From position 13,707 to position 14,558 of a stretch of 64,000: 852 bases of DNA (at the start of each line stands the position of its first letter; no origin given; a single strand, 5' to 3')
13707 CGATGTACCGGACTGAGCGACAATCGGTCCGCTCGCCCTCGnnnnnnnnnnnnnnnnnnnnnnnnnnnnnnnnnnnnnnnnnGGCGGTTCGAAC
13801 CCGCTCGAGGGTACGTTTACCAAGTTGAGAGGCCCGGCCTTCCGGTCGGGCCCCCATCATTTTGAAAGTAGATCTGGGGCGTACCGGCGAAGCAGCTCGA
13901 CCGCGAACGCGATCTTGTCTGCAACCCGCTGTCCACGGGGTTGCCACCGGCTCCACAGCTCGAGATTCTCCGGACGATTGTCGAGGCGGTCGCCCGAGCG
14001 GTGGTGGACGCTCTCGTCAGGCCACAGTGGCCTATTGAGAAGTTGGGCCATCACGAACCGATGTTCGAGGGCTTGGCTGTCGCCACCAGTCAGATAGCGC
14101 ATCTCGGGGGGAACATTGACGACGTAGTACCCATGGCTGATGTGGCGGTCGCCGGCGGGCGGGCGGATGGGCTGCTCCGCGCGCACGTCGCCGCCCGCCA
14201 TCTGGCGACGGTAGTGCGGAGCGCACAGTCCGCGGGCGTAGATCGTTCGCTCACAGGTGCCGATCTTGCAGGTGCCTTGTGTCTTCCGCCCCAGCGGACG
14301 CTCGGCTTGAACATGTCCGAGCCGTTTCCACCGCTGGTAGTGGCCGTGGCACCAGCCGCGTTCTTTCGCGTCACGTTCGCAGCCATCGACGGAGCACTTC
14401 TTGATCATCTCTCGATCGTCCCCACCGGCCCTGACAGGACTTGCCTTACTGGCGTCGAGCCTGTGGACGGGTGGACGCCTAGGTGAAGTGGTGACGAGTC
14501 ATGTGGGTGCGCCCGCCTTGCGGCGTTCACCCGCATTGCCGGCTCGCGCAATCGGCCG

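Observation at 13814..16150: tRNA-Glu-adjacent islet: HNH nuclease plus hydrolase-cyclase gene precisely bracketed by 58-bp direct repeats, one of which is the 3' end of the ndgR/ltbR regulator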

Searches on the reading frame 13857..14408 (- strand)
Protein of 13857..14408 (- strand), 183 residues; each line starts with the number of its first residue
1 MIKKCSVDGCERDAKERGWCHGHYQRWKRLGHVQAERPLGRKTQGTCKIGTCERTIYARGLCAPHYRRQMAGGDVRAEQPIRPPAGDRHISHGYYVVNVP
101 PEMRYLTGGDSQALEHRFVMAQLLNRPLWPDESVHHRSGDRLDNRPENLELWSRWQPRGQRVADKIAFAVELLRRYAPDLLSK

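Call 7: search_protein_families(library=pfam, proteins=[window:13857-14408:-], max_evalue=0.01)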
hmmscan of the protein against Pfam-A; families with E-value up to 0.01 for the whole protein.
window:13857-14408:- (183 aa): 1 family
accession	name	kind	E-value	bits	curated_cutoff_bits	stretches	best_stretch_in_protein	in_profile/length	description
PF13392.12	HNH_3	-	4.9e-07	29.7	24.8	1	129-154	15-41/46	HNH endonuclease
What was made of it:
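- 13857..14408 (-): HNH endonuclease gene (183 aa, two Cys/His ribbons plus an HNH_3 core). It is syntenic next to tRNA-Glu across the clade, and its GC3 of 0.74 is low against about 0.90 for the backbone. Pfam, call 7.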

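Call 16: find_homologous_proteins(query=window:13860-14408:-)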
Query window:13860-14408:- (183 aa): 583 proteins with E <= 0.001 among 696 candidates; the best 120 are listed.
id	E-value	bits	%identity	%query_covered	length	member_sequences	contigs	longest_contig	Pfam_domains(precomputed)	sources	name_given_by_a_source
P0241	3.5e-125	434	100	100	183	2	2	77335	PF13392.13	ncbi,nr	ncbi:MAG TPA: HNH endonuclease [Mycobacteriales bacterium]|nr:HNH endonuclease [Mycobacteriales bact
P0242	1.1e-109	383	88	99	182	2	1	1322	PF13392.13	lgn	-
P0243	3.4e-99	349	80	99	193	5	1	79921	PF13392.13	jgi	jgi:hypothetical protein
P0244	2.4e-98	346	79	99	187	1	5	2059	PF13392.13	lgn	-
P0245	9.9e-98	344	79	98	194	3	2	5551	PF13392.13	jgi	jgi:hypothetical protein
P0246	1.8e-96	340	76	99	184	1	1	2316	PF13392.13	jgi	jgi:hypothetical protein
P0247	1.4e-93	331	75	98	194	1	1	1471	PF13392.13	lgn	-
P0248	7.4e-92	325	73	99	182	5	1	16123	PF13392.13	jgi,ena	-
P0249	5.4e-89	316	73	99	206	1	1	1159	PF13392.13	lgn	-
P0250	4.4e-88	313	73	100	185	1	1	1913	PF13392.13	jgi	jgi:HNH endonuclease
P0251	4.5e-88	313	72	99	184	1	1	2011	PF13392.13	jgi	jgi:hypothetical protein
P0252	7.9e-88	312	71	99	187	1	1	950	PF13392.13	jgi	jgi:hypothetical protein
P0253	2.4e-86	307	58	99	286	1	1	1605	PF19067.7,PF24906.2,PF13392.13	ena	-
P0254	1.2e-85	305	68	100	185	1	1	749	PF24906.2,PF13392.13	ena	-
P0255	2.5e-85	304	71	100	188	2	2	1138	PF13392.13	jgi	jgi:hypothetical protein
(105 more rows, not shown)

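Call 23: find_encoding_contigs(protein=P0243, flank=8000, max_places=3)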
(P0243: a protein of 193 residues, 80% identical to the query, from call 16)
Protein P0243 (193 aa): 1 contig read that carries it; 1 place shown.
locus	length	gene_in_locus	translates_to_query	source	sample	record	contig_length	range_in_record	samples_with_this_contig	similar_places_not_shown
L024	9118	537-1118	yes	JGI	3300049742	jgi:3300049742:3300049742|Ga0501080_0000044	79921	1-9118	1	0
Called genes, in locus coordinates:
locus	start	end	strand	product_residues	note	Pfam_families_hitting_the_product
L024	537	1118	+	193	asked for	PF13392:HNH_3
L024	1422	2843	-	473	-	PF00749:tRNA-synt_1c, PF19269:Anticodon_2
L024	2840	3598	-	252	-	PF10370:Rv2993c-like_N, PF01557:FAA_hydrolase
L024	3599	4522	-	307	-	PF00248:Aldo_ket_red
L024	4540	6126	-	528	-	PF00682:HMGL-like, PF22617:HCS_D2, PF08502:LeuA_dimer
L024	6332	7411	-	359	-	PF01063:Aminotran_4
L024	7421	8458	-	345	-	PF00180:Iso_dh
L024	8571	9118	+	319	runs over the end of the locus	PF00892:EamA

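Call 25: find_encoding_contigs(protein=P0245, flank=6000, max_places=3)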
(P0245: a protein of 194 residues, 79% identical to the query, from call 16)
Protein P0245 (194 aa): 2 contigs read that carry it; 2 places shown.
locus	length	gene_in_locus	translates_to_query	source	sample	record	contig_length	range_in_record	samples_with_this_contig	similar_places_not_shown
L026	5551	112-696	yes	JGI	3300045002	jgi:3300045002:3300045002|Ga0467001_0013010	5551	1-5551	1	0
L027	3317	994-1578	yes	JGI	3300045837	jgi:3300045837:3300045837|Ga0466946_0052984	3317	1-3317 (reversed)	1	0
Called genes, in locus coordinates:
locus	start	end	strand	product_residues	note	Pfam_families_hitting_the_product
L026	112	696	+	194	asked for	PF13392:HNH_3 (weak)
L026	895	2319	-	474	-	PF00749:tRNA-synt_1c, PF19269:Anticodon_2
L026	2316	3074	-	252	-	PF10370:Rv2993c-like_N, PF01557:FAA_hydrolase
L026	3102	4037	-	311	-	PF00248:Aldo_ket_red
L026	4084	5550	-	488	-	?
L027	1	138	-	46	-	?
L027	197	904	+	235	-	PF25213:HVO_A0261_N (weak), PF09339:HTH_IclR, PF01614:IclR_C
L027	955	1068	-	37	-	-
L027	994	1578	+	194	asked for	PF13392:HNH_3 (weak)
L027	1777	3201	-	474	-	PF00749:tRNA-synt_1c, PF19269:Anticodon_2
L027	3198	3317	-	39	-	?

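Call 34: find_encoding_contigs(protein=P0242, flank=3000, max_places=4)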
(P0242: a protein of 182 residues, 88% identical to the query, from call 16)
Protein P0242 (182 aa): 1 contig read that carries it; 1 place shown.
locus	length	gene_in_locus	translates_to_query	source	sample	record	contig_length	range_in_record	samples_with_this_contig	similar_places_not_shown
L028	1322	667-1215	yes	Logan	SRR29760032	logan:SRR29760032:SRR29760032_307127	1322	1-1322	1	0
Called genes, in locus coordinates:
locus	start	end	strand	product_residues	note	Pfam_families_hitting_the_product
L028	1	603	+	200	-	?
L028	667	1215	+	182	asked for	PF13392:HNH_3 (weak)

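Call 37: search_dna_similar(query=window:13860-14408:-, collection=phages, mode=protein, max_rows=12)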
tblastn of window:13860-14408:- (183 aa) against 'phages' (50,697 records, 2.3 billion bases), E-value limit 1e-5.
Records with a match: 89; places in all: 93; records where one place covers at least 80% of the query: 17.
Best place of each record, by identity: 60-80% 3; <60% 86.
By first word of the organism name: Mycobacterium 25; Gordonia 21; Streptomyces 18; Microbacterium 6; Caudoviricetes 4; Bacillus 4; Rhodococcus 3; Halobacterium 3; Pseudomonas 3; Pseudanabaena 1; and 1 more.
By host as written in the record: Mycobacterium smegmatis mc2 155 21; Streptomyces griseus ATCC 10137 13; Gordonia terrae 3612 12; - 5; Bacillus thuringiensis 4; Gordonia sp. 4; Gordonia rubripertincta NRRL B-16540 2; Rhodococcus erythropolis RIA 643 2; and 19 more.
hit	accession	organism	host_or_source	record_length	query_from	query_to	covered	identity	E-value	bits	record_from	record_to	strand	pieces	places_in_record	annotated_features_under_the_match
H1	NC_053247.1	Gordonia Phage Zitch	Gordonia terrae 3612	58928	5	182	97%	41.0%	5e-27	112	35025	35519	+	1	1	43: HNH endonuclease | 42: hypothetical protein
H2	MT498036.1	Gordonia Phage Zitch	Gordonia terrae 3612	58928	5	182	97%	41.0%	5e-27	112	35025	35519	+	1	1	43: HNH endonuclease | 42: hypothetical protein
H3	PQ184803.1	Gordonia phage FlyingTortilla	Gordonia rubripertincta NRRL B-16540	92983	5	180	96%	38.7%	4e-25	106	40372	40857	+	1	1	49: hypothetical protein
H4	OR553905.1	Microbacterium phage Magritte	Microbacterium foliorum NRRL B-24224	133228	3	178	96%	38.5%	9e-24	102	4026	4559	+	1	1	7: HNH endonuclease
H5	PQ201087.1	Gordonia phage UBSmoodge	soil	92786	5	180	96%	38.1%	2e-24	104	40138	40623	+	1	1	51: HNH endonuclease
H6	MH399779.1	Microbacterium phage Jacko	Microbacterium paraoxydans NRRL B-14843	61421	47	177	72%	48.1%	1e-26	110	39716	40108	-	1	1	67: HNH endonuclease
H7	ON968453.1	Pseudanabaena phage Pan2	Pseudanabaena sp.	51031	1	180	98%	34.8%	2e-28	115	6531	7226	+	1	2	HNH endonuclease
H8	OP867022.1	Gordonia phage Kabocha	Gordonia rubripertincta NRRL B-16540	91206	5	180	96%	35.2%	1e-17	86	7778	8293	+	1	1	17: HNH endonuclease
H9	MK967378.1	Gordonia phage Trax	Gordonia terrae 3612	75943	3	177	96%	35.4%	5e-20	92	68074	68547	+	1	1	120: NHN endonuclease | 119: AAA-ATPase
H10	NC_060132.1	Gordonia phage Trax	Gordonia terrae 3612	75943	3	177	96%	35.4%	5e-20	92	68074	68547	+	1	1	120: HNH endonuclease | 119: AAA-ATPase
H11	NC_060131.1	Gordonia phage Neville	Gordonia terrae 3612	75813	16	177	89%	36.8%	7e-20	92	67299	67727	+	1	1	119: HNH endonuclease | 118: AAA-ATPase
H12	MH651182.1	Gordonia phage Neville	Gordonia terrae 3612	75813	16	177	89%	36.8%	7e-20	92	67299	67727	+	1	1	119: NHN endonuclease | 118: AAA-ATPase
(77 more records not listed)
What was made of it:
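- Closest known: Free-standing HNH homing endonuclease genes of phages. Same: HNH_3 core, 35-48% identity to actinophage HNH endonucleases (call 37).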

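Call 38: search_protein_families(library=phrogs, proteins=[window:13860-14408:-], max_evalue=0.001)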
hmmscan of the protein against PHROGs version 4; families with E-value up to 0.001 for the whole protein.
window:13860-14408:- (183 aa): 17 families
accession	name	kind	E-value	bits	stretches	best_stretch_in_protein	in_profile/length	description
phrog_20891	-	DNA, RNA and nucleotide metabolism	2.8e-21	77.2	1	85-177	128-218/219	HNH endonuclease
phrog_5351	-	DNA, RNA and nucleotide metabolism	2.2e-18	68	1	3-77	7-79/171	HNH endonuclease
phrog_1271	-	DNA, RNA and nucleotide metabolism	4.4e-13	50.3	1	3-75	38-107/361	HNH endonuclease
phrog_10730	-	DNA, RNA and nucleotide metabolism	6.4e-11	43.4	1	87-154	68-134/234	HNH endonuclease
phrog_19978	-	DNA, RNA and nucleotide metabolism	2.6e-10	41.6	1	45-84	6-45/111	HNH endonuclease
phrog_4160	-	unknown function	9.9e-09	36.4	1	3-34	7-41/178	-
phrog_7545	-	DNA, RNA and nucleotide metabolism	1.7e-08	35.8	1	88-153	62-125/160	HNH endonuclease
phrog_15471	-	DNA, RNA and nucleotide metabolism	1.1e-07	32.9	1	105-154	24-73/183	HNH endonuclease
phrog_21964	-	DNA, RNA and nucleotide metabolism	1.1e-07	32.7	1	95-152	143-203/244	HNH endonuclease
phrog_3593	-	DNA, RNA and nucleotide metabolism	1e-06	29.6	0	38-77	5-44/210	HNH endonuclease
phrog_959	-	DNA, RNA and nucleotide metabolism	5e-06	27.3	1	91-158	41-103/138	HNH endonuclease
phrog_99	-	DNA, RNA and nucleotide metabolism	6.9e-06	27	1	84-154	141-198/383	HNH endonuclease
phrog_4842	-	DNA, RNA and nucleotide metabolism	1.5e-05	25.9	0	9-45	12-49/154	HNH endonuclease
phrog_14913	-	DNA, RNA and nucleotide metabolism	0.00012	23.1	1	111-166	38-93/149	HNH endonuclease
phrog_59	-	DNA, RNA and nucleotide metabolism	0.00026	21.5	1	115-151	191-225/423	HNH endonuclease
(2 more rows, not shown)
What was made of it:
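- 13857..14408 (-): PHROG and phage homologs, calls 37, 38.
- On Free-standing HNH homing endonuclease gene: 15 of the 17 PHROG families hit are annotated HNH endonuclease (call 38).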

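Call 48: search_protein_families(library=ncbifam, proteins=[window:13860-14408:-], max_evalue=0.001)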
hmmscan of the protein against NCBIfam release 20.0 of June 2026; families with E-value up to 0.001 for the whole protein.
window:13860-14408:- (183 aa): 0 families
